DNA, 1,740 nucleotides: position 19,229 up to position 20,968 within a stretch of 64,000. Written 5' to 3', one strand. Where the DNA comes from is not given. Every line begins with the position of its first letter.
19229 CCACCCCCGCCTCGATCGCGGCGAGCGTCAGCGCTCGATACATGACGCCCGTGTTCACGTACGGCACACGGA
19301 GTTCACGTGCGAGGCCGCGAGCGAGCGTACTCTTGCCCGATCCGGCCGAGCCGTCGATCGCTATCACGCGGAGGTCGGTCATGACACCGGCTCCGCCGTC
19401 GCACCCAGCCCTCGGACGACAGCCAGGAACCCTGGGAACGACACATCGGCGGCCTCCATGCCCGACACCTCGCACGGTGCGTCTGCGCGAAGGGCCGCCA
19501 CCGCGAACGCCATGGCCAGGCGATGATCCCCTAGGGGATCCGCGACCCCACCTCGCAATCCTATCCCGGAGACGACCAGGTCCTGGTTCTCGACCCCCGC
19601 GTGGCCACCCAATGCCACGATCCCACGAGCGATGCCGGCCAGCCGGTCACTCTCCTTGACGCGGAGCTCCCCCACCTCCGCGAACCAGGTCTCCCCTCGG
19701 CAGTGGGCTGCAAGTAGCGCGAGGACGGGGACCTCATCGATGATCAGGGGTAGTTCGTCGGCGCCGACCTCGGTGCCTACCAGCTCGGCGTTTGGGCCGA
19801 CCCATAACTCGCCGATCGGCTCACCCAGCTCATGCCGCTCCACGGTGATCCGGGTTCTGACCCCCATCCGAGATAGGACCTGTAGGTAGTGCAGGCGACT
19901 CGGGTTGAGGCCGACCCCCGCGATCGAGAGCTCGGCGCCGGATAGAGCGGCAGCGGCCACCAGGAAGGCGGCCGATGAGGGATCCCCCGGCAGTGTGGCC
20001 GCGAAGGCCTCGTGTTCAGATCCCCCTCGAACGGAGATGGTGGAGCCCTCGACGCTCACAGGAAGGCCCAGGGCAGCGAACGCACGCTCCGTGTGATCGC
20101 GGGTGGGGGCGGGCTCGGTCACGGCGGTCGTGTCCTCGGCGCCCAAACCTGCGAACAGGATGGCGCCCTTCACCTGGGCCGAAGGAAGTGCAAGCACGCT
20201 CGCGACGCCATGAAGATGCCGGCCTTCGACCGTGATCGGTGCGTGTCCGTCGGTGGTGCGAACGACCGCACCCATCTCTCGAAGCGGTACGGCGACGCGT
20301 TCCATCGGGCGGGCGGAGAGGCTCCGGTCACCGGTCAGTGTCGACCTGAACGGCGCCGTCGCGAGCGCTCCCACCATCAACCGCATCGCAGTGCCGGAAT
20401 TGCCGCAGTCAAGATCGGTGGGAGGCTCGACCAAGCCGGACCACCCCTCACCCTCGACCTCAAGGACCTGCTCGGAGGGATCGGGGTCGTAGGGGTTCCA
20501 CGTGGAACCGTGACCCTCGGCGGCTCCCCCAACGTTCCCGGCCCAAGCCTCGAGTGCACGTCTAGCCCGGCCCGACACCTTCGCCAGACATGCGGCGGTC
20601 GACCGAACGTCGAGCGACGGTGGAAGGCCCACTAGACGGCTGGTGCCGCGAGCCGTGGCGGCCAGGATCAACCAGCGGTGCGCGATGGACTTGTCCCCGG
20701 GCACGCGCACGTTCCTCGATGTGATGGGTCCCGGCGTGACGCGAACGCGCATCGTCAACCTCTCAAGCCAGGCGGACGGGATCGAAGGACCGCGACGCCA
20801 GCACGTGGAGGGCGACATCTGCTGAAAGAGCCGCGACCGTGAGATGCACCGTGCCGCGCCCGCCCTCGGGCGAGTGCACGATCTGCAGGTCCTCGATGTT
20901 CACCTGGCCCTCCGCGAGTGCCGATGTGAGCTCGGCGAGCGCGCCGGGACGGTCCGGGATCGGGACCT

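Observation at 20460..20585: A perfect parS-like palindrome hidden in a 27-aa insertion in AroA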

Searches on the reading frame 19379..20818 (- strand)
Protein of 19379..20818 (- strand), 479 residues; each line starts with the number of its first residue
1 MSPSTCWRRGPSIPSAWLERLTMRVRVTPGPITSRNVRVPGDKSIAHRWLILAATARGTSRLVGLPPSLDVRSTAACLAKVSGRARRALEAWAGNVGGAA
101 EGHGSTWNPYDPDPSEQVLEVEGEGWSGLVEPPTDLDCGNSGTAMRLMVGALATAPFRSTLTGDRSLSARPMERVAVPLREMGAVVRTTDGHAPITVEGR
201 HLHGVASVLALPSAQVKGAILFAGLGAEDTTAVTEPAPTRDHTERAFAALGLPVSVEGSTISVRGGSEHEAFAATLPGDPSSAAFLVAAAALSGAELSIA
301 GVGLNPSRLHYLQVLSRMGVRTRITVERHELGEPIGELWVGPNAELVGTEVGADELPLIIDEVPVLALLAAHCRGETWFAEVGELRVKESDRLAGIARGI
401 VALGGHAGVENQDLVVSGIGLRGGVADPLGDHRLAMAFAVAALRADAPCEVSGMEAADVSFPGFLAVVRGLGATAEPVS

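Call 8: search_protein_families(library=pfam, proteins=[window:19379-20818:-])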
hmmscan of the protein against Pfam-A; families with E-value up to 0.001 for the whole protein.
window:19379-20818:- (479 aa): 1 family
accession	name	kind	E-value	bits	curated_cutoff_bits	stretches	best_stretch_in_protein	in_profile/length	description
PF00275.25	EPSP_synthase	-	4.1e-84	283.1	22.8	2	119-466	67-415/417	EPSP synthase (3-phosphoshikimate 1-carboxyvinyltransferase)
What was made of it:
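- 19379..20752 (-): aroA, class II EPSP synthase, 457 aa. This is the host gene. PF00275 E = 4e-84 (call 8).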

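Call 10: find_homologous_proteins(query=window:19379-20818:-, max_evalue=1e-30)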
Query window:19379-20818:- (479 aa): 7999 proteins with E <= 1e-30 among 8000 candidates; the best 120 are listed.
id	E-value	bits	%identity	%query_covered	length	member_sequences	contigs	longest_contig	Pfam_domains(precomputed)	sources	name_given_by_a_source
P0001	9.2e-292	986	100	95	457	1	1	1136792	PF00275.26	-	-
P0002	6.0e-241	818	84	95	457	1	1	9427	PF00275.26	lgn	-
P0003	6.1e-238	809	83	95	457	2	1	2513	PF00275.26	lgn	-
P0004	3.0e-237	806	83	95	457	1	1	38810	PF00275.26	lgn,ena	-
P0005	1.3e-234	798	82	95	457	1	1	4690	PF00275.26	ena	-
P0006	2.5e-234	797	82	95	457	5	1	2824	PF00275.26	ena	-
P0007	5.6e-233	792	81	95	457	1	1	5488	PF00275.26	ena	-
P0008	2.1e-231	787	83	92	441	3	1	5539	PF00275.26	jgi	-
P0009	5.3e-231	786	82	94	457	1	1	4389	PF00275.26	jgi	jgi:3-phosphoshikimate 1-carboxyvinyltransferase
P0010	1.8e-219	748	80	92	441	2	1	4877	PF00275.26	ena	-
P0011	1.4e-195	669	70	95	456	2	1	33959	PF00275.26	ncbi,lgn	-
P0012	8.6e-194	663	69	95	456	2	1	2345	PF00275.26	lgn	-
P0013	1.9e-193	662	70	95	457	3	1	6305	PF00275.26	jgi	jgi:3-phosphoshikimate 1-carboxyvinyltransferase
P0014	2.0e-193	662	69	95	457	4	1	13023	PF00275.26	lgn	-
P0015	3.9e-193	661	70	95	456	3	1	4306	PF00275.26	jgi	jgi:3-phosphoshikimate 1-carboxyvinyltransferase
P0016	5.0e-193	660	79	83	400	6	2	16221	PF00275.26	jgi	jgi:3-phosphoshikimate 1-carboxyvinyltransferase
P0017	1.9e-192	659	69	95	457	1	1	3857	PF00275.26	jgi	jgi:3-phosphoshikimate 1-carboxyvinyltransferase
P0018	3.9e-192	658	70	95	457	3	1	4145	PF00275.26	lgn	-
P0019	2.3e-191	655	68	95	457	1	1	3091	PF00275.26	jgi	jgi:3-phosphoshikimate 1-carboxyvinyltransferase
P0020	5.0e-191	654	69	95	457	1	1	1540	PF00275.26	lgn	-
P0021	6.8e-191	653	70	95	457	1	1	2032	PF00275.26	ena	-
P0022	7.5e-191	653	69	95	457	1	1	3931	PF00275.26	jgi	jgi:3-phosphoshikimate 1-carboxyvinyltransferase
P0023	1.0e-190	653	70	95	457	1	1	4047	PF00275.26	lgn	-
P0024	1.5e-190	652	69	95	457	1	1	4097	PF00275.26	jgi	jgi:3-phosphoshikimate 1-carboxyvinyltransferase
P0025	2.9e-190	651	68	95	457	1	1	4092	PF00275.26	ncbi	-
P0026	6.6e-190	650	70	91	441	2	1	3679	PF00275.26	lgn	-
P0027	7.8e-190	650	69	95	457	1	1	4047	PF00275.26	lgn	-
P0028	8.2e-190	650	69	95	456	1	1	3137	PF00275.26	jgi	jgi:3-phosphoshikimate 1-carboxyvinyltransferase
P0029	2.2e-189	648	68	95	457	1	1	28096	PF00275.26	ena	-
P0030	3.1e-189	648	66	99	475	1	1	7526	PF00275.26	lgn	-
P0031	3.4e-189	648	68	95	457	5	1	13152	PF00275.26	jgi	jgi:3-phosphoshikimate 1-carboxyvinyltransferase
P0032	3.5e-189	648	68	95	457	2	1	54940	PF00275.26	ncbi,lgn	ncbi:MAG: 3-phosphoshikimate 1-carboxyvinyltransferase [Actinomycetota bacterium]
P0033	2.3e-188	645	67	95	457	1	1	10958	PF00275.26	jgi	jgi:3-phosphoshikimate 1-carboxyvinyltransferase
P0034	2.4e-188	645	67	95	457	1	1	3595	PF00275.26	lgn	-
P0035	1.2e-187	643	69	95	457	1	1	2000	PF00275.26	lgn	-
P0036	4.4e-187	641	68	95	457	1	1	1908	PF00275.26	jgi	jgi:3-phosphoshikimate 1-carboxyvinyltransferase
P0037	2.0e-186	639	68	95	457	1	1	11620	PF00275.26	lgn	-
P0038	1.5e-185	636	67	95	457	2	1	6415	PF00275.26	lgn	-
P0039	5.5e-185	634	69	95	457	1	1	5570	PF00275.26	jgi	jgi:3-phosphoshikimate 1-carboxyvinyltransferase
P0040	7.7e-185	633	68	95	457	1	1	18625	PF00275.26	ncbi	ncbi:MAG: 3-phosphoshikimate 1-carboxyvinyltransferase [Actinomycetota bacterium]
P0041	9.0e-185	633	67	95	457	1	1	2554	PF00275.26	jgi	jgi:3-phosphoshikimate 1-carboxyvinyltransferase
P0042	1.3e-184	633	68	95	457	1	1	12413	PF00275.26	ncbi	ncbi:MAG: 3-phosphoshikimate 1-carboxyvinyltransferase [Actinomycetota bacterium]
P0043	1.6e-184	632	68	95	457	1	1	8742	PF00275.26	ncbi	ncbi:MAG: 3-phosphoshikimate 1-carboxyvinyltransferase [Actinomycetota bacterium]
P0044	2.9e-184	632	69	92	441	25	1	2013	PF00275.26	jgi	jgi:3-phosphoshikimate 1-carboxyvinyltransferase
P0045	3.3e-184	631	67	95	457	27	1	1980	PF00275.26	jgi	-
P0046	5.6e-184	631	68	95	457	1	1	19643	PF00275.26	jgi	jgi:3-phosphoshikimate 1-carboxyvinyltransferase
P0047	1.5e-182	626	68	94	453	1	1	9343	PF00275.26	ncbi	ncbi:MAG: 3-phosphoshikimate 1-carboxyvinyltransferase [Actinomycetota bacterium]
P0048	2.9e-182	625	67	95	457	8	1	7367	PF00275.26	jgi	jgi:3-phosphoshikimate 1-carboxyvinyltransferase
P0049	3.5e-182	625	68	95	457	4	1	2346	PF00275.26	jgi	jgi:3-phosphoshikimate 1-carboxyvinyltransferase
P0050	5.2e-182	624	67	94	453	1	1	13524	PF00275.26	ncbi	ncbi:MAG: 3-phosphoshikimate 1-carboxyvinyltransferase [Actinomycetota bacterium]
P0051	3.1e-181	622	67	95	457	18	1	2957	PF00275.26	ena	-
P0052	4.4e-181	621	67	95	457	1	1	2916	PF00275.26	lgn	-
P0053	5.2e-180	618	66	95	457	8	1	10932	PF00275.26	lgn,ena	-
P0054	2.0e-179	616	67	94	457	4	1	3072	PF00275.26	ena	-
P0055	2.2e-179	615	67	95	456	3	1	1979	PF00275.26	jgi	jgi:3-phosphoshikimate 1-carboxyvinyltransferase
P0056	5.0e-179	614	66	95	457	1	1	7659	PF00275.26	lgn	-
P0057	2.4e-177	609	67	95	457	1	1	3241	PF00275.26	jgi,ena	-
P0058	2.2e-176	606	66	95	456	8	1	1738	PF00275.26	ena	-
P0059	2.4e-176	605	65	95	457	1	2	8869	PF00275.26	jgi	jgi:3-phosphoshikimate 1-carboxyvinyltransferase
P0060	2.6e-176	605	65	95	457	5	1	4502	PF00275.26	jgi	jgi:3-phosphoshikimate 1-carboxyvinyltransferase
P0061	5.4e-176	604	65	95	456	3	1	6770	PF00275.26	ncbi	-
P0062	5.8e-176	604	65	95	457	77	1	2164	PF00275.26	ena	-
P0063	2.9e-174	599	67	95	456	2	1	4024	PF00275.26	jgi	jgi:3-phosphoshikimate 1-carboxyvinyltransferase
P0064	4.9e-173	595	64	95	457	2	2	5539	PF00275.26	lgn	-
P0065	1.1e-172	593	85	69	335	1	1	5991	PF00275.26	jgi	jgi:3-phosphoshikimate 1-carboxyvinyltransferase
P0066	1.8e-172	593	64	94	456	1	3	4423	PF00275.26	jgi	jgi:3-phosphoshikimate 1-carboxyvinyltransferase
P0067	6.6e-171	588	63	95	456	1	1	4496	PF00275.26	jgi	jgi:3-phosphoshikimate 1-carboxyvinyltransferase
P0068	8.8e-171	587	64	95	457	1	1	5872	PF00275.26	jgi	jgi:3-phosphoshikimate 1-carboxyvinyltransferase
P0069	1.0e-170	587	63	95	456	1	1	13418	PF00275.26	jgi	jgi:3-phosphoshikimate 1-carboxyvinyltransferase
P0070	2.7e-170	585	63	95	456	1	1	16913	PF00275.26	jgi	jgi:3-phosphoshikimate 1-carboxyvinyltransferase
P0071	7.8e-170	584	63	95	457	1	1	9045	PF00275.26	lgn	-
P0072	1.7e-169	583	63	95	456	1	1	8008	PF00275.26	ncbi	-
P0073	1.9e-169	583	64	95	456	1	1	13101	PF00275.26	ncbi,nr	ncbi:MAG: 3-phosphoshikimate 1-carboxyvinyltransferase [Actinobacteria bacterium]|nr:3-phosphoshikim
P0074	7.5e-169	581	63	95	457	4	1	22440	PF00275.26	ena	-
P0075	1.6e-168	580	64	95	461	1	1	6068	PF00275.26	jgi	jgi:3-phosphoshikimate 1-carboxyvinyltransferase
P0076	4.2e-168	578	63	95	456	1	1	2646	PF00275.26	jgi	-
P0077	7.2e-168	577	63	95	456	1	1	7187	PF00275.26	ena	-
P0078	9.1e-168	577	62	95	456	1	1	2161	PF00275.26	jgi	jgi:3-phosphoshikimate 1-carboxyvinyltransferase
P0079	1.8e-167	576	62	95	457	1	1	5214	PF00275.26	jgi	jgi:3-phosphoshikimate 1-carboxyvinyltransferase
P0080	1.8e-167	576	63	95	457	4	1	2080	PF00275.26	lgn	-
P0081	2.5e-167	576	63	95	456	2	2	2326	PF00275.26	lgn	-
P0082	2.8e-167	576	62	94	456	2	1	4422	PF00275.26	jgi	jgi:3-phosphoshikimate 1-carboxyvinyltransferase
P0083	4.4e-167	575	64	95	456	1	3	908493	PF00275.26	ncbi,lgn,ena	-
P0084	1.2e-166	573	65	94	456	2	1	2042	PF00275.26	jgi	jgi:3-phosphoshikimate 1-carboxyvinyltransferase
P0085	6.4e-166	571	64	95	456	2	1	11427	PF00275.26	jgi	jgi:3-phosphoshikimate 1-carboxyvinyltransferase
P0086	7.7e-166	571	62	95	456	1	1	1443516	PF00275.26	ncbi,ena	-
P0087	1.0e-165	570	63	95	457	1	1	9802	PF00275.26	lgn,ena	-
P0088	1.7e-165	570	62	95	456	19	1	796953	PF00275.26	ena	-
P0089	2.4e-165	569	62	94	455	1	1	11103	PF00275.26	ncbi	ncbi:MAG: 3-phosphoshikimate 1-carboxyvinyltransferase [Actinomycetota bacterium]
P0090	3.2e-165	569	63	95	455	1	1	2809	PF00275.26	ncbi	-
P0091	3.3e-165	569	63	95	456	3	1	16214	PF00275.26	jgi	jgi:3-phosphoshikimate 1-carboxyvinyltransferase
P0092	4.9e-165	568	62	95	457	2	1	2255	PF00275.26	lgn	-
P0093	1.1e-164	567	63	95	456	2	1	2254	PF00275.26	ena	-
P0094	1.7e-164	566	60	95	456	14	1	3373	PF00275.26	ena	-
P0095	2.7e-164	566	64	94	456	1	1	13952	PF00275.26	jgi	jgi:3-phosphoshikimate 1-carboxyvinyltransferase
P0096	3.4e-164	565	61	95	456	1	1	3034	PF00275.26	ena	-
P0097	4.8e-164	565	63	95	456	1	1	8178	PF00275.26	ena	-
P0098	8.2e-164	564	64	92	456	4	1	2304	PF00275.26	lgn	-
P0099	8.5e-164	564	61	95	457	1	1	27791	PF00275.26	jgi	jgi:3-phosphoshikimate 1-carboxyvinyltransferase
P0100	1.0e-163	564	61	95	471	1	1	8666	PF00275.26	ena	-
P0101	1.6e-163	563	63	95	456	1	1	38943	PF00275.26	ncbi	ncbi:MAG TPA: 3-phosphoshikimate 1-carboxyvinyltransferase [Actinomycetota bacterium]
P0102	4.2e-163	562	62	95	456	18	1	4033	PF00275.26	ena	-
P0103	4.5e-163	562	61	95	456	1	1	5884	PF00275.26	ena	-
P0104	5.7e-163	561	63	95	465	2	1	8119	PF00275.26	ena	-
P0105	6.1e-163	561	62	95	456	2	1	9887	PF00275.26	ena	-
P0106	6.2e-163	561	63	95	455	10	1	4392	PF00275.26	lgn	-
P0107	6.4e-163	561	62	95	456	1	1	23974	PF00275.26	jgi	jgi:3-phosphoshikimate 1-carboxyvinyltransferase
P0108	7.5e-163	561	63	94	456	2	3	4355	PF00275.26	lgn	-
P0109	8.3e-163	561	61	95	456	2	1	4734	PF00275.26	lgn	-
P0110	8.9e-163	561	60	95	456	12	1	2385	PF00275.26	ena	-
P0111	9.0e-163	561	61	95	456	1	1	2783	PF00275.26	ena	-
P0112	9.2e-163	561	62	95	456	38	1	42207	PF00275.26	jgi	jgi:3-phosphoshikimate 1-carboxyvinyltransferase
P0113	1.1e-162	560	61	95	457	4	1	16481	PF00275.26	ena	-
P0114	1.1e-162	560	61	95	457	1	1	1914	PF00275.26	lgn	-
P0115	1.2e-162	560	63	95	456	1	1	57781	PF00275.26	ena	-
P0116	1.6e-162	560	61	95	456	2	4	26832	PF00275.26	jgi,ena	jgi:3-phosphoshikimate 1-carboxyvinyltransferase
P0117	2.8e-162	559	61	95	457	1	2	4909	PF00275.26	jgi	jgi:3-phosphoshikimate 1-carboxyvinyltransferase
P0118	3.1e-162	559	63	95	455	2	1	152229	PF00275.26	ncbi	-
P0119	4.3e-162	558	61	95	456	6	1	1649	PF00275.26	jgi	-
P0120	5.6e-162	558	63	95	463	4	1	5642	PF00275.26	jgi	jgi:3-phosphoshikimate 1-carboxyvinyltransferase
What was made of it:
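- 19379..20752 (-): The 120 listed homologs are mostly 455-457 aa, apart from some truncated or longer calls, and start at MRVRV (call 10).
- Checked: The true start is MRVRV at 20752, giving 457 aa like all homologs (call 10).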

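Call 13: find_encoding_contigs(protein=P0001, flank=10000, max_places=3)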
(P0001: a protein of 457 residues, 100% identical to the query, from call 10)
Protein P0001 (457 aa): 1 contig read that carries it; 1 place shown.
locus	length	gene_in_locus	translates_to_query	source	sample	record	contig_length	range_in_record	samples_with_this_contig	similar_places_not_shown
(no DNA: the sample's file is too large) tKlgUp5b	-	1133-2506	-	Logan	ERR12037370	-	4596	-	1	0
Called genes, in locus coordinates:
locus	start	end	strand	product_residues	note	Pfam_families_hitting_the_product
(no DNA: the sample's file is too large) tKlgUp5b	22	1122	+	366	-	PF01262:AlaDh_PNT_C (weak), PF02737:3HCDH_N (weak), PF02826:2-Hacid_dh_C (weak), PF03446:NAD_binding_2, PF03807:F420_oxidored, PF02153:PDH_N, PF20463:PDH_C, PF01842:ACT (weak), +1 more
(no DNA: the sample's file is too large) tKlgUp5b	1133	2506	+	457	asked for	PF00275:EPSP_synthase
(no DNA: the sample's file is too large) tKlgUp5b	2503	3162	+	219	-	PF02224:Cytidylate_kin, PF13189:Cytidylate_kin2, PF13238:AAA_18 (faint)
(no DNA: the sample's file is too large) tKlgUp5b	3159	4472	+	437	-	PF00009:GTP_EFTU, PF01926:MMR_HSR1, PF02421:FeoB_N, PF04548:AIG1 (weak), PF00009:GTP_EFTU (weak), PF02421:FeoB_N, PF01926:MMR_HSR1, PF14714:KH_dom-like, +5 more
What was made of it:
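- Tried and rejected: No DNA was returned (call 13).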

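Call 15: find_related_loci(query=A1, collection=genome_contigs, flank=10000)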
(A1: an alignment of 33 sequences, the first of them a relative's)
Query A1 (457 aa) in genome_contigs; peptide patterns used: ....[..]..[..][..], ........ (x = any residue, [..] = any of these).
600 stretches matched a pattern (row limit reached: there are more); 572 encode a relative of the query (tblastn E <= 1e-3); the best 80 are kept; 80 distinct loci.
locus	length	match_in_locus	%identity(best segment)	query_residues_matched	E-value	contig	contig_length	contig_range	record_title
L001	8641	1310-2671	69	1-454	0e+0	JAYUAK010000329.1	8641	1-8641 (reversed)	MAG: Actinomycetota bacterium isolate GFS_6474 GFS_6474_328, whole genome shotgun sequence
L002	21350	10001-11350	62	1-451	2e-170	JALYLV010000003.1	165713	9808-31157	MAG: Actinomycetota bacterium isolate AFD bin48 SD1485_NODE_3_length_165713_cov_2.352566, whole genome shotgun sequence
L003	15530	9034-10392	61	1-454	5e-156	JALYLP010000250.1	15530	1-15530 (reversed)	MAG: Actinomycetota bacterium isolate AFD bin42 SD1484-86_k127_1855893, whole genome shotgun sequence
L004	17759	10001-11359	59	1-454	4e-152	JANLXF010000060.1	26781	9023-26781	MAG: Actinomycetes bacterium isolate OTE_20_metabat_100 OTE_20_k141_374299, whole genome shotgun sequence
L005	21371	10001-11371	62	1-454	5e-149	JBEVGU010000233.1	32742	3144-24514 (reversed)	MAG: Actinomycetota bacterium isolate T2R5BO.18.metabat2 T2R5BO.18.metabat2_k133_5403475, whole genome shotgun sequence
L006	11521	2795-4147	61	1-451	3e-148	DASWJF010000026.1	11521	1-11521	MAG TPA_asm: Actinomycetota bacterium isolate SMAG_U2888 k141_2602379, whole genome shotgun sequence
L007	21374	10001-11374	60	1-456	4e-146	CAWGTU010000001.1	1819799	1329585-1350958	MAG: uncultured Actinomycetes bacterium isolate MFD09779.bin.1.204 genome assembly, contig: contig_2651, whole genome sh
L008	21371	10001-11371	58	1-454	2e-140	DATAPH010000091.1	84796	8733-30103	MAG TPA_asm: Actinomycetota bacterium isolate SMAG_U5436 k141_5724356, whole genome shotgun sequence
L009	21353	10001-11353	58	1-451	4e-139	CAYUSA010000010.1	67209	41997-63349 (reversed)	MAG TPA_asm: uncultured Actinomycetes bacterium isolate SRP302447_co1_138 genome assembly, contig: NODE_1315_length_6720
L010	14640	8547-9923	58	1-456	4e-131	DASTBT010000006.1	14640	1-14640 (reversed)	MAG TPA_asm: Actinomycetota bacterium isolate SMAG_U773 k141_231398, whole genome shotgun sequence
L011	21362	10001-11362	55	1-454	8e-130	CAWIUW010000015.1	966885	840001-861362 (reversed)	MAG: uncultured Actinomycetota bacterium isolate MFD02840.bin.1.241 genome assembly, contig: contig_77277, whole genome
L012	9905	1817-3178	55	1-454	3e-128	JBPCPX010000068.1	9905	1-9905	MAG: Actinomycetota bacterium isolate TH_ant_mag_193 S1Ck127_8939007_flag_0_multi_17.9826_len_9905, whole genome shotgun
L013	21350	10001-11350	56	1-450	1e-123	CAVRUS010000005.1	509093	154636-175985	MAG: uncultured Actinomycetota bacterium isolate MFD02840.bin.1.376 genome assembly, contig: contig_15057, whole genome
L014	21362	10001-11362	56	1-454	2e-123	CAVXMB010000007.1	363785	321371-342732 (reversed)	MAG: uncultured Actinomycetota bacterium isolate MFD09206.bin.2.162 genome assembly, contig: contig_20663, whole genome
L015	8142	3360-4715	56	1-454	3e-122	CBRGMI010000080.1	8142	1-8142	MAG TPA_asm: uncultured bacterium isolate SRR11839387_binner23_Refined_27 genome assembly, contig: ERZ27397406.3099, who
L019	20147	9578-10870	46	1-449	4e-97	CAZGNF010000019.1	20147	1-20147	MAG TPA_asm: uncultured Coriobacteriaceae bacterium isolate binchicken_co269_80 genome assembly, contig: NODE_2398_lengt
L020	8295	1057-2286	45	12-449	2e-95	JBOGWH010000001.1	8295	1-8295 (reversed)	MAG: Actinomycetota bacterium isolate SC-S_metawrap_bin.33 k127_2378962, whole genome shotgun sequence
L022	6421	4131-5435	49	1-454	1e-91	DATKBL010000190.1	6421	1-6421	MAG TPA_asm: Actinomycetota bacterium isolate SMAG_U14419 k141_1793962, whole genome shotgun sequence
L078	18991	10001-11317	52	1-454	3e-113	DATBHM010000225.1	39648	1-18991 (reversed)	MAG TPA_asm: Actinomycetota bacterium isolate SMAG_U3866 k141_921447, whole genome shotgun sequence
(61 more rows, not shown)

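Call 27: find_related_loci(query=A1, collection=metagenome_contigs, flank=10000)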
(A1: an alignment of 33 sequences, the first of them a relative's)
Query A1 (457 aa) in metagenome_contigs; peptide patterns used: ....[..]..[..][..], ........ (x = any residue, [..] = any of these).
600 stretches matched a pattern (row limit reached: there are more); 570 encode a relative of the query (tblastn E <= 1e-3); the best 80 are kept; 80 distinct loci.
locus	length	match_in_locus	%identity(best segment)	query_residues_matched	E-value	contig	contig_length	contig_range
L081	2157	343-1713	82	1-457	0e+0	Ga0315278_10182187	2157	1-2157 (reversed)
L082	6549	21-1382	66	1-454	0e+0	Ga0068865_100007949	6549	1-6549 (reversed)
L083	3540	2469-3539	78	1-357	8e-176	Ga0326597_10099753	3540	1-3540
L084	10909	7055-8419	62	1-456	1e-162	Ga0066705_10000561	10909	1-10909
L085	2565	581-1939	62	1-454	9e-173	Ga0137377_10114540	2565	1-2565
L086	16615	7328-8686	61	1-454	5e-162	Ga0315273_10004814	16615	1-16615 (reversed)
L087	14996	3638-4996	61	1-454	5e-162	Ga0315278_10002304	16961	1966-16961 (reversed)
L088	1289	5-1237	61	46-457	4e-168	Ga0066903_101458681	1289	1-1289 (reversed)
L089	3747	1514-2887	61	1-456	1e-156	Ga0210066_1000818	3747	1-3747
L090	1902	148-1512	61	1-456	1e-163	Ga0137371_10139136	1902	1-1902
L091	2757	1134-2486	60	3-454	3e-154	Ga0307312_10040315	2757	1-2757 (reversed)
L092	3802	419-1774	58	1-454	8e-150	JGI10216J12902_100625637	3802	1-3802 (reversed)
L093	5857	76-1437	58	1-451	8e-141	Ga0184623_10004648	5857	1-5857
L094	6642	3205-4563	59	1-454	1e-139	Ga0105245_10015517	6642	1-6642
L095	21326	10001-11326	56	1-443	2e-134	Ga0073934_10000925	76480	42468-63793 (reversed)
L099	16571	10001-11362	54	1-454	8e-125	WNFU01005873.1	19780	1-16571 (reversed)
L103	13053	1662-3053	53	1-454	1e-113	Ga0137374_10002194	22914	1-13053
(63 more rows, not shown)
